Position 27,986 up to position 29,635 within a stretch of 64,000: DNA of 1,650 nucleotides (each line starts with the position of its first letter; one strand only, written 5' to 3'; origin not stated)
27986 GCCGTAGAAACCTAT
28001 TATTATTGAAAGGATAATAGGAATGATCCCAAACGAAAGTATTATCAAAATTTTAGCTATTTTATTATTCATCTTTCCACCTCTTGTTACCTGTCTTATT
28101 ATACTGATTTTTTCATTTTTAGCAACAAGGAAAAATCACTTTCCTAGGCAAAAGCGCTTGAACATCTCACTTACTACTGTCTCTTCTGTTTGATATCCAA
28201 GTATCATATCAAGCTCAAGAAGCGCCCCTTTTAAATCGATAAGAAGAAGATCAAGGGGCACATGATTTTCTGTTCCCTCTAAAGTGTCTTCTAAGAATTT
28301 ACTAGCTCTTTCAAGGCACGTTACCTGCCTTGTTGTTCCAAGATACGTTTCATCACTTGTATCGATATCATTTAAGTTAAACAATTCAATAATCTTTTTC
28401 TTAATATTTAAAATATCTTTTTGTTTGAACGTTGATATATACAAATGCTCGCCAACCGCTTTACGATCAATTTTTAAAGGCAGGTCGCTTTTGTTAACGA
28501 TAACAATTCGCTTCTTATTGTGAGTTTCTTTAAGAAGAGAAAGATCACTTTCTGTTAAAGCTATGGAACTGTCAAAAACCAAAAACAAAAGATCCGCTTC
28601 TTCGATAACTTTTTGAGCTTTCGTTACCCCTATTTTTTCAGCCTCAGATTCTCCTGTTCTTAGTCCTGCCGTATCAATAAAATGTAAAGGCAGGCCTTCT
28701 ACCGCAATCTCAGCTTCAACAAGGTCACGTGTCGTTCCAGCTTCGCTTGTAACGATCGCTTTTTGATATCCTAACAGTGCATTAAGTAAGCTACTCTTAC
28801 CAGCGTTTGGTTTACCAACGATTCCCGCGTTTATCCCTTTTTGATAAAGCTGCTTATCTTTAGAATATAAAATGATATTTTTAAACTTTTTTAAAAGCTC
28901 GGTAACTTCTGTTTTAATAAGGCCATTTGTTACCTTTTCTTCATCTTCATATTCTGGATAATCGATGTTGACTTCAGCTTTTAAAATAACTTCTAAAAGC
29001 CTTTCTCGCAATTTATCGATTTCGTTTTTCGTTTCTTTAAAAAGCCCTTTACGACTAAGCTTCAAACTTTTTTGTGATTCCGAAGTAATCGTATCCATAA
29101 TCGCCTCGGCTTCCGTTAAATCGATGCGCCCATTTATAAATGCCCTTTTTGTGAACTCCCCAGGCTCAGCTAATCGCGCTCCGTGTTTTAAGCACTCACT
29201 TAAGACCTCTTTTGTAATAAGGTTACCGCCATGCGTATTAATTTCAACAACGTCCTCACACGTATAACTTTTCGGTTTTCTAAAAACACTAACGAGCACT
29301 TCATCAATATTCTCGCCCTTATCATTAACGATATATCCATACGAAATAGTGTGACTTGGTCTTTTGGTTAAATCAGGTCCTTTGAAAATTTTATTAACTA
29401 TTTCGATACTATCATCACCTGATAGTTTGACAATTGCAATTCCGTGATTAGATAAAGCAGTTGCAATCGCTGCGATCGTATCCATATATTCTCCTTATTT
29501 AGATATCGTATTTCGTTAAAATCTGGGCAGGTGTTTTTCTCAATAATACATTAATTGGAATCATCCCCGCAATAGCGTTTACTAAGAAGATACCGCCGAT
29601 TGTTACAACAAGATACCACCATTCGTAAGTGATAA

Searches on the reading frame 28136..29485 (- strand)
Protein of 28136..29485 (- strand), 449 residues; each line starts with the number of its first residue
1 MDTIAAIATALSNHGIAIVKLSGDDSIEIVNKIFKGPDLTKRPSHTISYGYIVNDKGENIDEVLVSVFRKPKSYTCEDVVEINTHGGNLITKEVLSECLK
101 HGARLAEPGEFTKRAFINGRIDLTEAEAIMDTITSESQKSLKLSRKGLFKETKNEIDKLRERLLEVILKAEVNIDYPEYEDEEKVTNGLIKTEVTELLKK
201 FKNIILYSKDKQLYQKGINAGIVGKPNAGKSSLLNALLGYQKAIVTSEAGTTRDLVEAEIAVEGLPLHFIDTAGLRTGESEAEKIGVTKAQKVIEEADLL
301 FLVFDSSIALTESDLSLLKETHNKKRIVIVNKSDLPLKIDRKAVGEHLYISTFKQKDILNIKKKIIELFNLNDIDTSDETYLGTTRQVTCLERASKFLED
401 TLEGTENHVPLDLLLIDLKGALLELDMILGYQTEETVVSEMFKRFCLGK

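Call 48: search_protein_families(library=pfam, proteins=[window:28136-29485:-], max_evalue=0.00001)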
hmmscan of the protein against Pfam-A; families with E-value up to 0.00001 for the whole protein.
window:28136-29485:- (449 aa): 5 families
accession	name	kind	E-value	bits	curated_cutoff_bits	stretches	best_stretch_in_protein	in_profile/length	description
PF10396.14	TrmE_N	-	3e-43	147.2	29.8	1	3-120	1-117/117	GTP-binding protein TrmE N-terminus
PF12631.12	MnmE_helical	-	2.8e-41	142.4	40.1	1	123-446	1-211/211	MnmE helical domain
PF01926.29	MMR_HSR1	-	3.4e-26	92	21.9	1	220-332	2-113/113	50S ribosome-binding GTPase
PF00350.29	Dynamin_N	-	6.2e-08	33.3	27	0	222-256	3-36/168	Dynamin family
PF02421.24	FeoB_N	-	9.2e-08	32.2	27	1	221-335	4-117/156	Ferrous iron transport protein B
